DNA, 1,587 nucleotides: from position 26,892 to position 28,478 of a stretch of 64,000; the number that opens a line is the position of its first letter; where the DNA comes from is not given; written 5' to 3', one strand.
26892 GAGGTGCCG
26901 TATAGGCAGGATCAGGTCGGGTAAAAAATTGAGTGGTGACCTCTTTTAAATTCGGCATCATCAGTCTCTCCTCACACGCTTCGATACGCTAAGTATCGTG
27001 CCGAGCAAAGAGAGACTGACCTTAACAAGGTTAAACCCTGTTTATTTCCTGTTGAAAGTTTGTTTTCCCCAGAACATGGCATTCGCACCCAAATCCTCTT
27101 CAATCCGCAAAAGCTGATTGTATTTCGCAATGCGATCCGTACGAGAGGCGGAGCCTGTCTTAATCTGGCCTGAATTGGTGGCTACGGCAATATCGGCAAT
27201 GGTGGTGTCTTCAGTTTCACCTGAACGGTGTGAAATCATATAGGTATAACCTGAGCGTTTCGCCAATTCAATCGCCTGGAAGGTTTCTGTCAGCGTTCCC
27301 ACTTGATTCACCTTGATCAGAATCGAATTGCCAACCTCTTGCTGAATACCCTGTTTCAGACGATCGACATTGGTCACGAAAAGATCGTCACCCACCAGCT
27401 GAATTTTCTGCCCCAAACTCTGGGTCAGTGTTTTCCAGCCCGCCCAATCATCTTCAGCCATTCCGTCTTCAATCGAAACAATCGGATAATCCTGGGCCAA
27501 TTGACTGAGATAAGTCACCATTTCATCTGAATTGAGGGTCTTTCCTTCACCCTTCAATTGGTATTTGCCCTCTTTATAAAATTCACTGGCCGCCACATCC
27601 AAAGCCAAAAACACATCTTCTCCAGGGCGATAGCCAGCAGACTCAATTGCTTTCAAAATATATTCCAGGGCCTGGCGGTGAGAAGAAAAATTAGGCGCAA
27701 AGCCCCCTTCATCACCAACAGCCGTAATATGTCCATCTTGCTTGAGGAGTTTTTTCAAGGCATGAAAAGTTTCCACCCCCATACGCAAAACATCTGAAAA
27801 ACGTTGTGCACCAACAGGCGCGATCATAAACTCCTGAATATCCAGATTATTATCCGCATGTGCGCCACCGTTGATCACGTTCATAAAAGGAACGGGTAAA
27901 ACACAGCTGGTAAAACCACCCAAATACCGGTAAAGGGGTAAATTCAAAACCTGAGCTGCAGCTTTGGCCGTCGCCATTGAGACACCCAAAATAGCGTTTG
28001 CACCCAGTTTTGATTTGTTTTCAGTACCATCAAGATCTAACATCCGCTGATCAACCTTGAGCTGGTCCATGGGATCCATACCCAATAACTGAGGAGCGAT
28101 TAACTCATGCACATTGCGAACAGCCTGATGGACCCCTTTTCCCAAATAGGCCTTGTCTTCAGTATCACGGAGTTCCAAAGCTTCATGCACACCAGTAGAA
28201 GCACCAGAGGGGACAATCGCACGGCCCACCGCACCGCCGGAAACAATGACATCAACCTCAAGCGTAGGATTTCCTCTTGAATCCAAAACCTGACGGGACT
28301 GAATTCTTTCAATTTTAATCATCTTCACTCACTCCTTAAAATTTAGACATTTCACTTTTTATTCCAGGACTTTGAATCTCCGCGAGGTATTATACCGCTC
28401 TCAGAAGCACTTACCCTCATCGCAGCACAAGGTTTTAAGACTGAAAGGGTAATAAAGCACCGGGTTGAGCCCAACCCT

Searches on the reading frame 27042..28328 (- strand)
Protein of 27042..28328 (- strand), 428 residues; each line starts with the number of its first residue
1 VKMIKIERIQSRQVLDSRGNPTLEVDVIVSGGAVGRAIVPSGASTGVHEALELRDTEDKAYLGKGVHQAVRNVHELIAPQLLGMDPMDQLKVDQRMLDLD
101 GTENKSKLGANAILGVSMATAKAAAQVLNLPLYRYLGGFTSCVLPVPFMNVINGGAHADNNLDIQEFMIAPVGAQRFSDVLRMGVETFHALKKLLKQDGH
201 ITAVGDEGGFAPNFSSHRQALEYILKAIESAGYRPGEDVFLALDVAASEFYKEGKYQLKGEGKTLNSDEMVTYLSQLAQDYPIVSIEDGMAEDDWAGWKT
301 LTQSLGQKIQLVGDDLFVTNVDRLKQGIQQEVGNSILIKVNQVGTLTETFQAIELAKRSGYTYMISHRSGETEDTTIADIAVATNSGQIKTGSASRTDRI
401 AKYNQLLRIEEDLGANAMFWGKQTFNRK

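Call 38: search_protein_families(library=pfam, proteins=[window:27042-28328:-], max_evalue=0.0001)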
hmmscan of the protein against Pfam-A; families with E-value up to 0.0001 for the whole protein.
window:27042-28328:- (428 aa): 4 families
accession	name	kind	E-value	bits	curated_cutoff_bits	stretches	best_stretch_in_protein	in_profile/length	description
PF00113.28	Enolase_C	-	7.3e-131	436.3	21.5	1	142-425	2-293/296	Enolase, C-terminal TIM barrel domain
PF03952.21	Enolase_N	-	1.9e-58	196.7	35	1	6-136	1-131/131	Enolase, N-terminal domain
PF07476.17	MAAL_C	-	3.8e-05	23.4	27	1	266-389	88-221/249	Methylaspartate ammonia-lyase C-terminus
PF13378.12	MR_MLE_C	-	5.1e-05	23.5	29.4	1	266-371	56-158/219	Enolase C-terminal domain-like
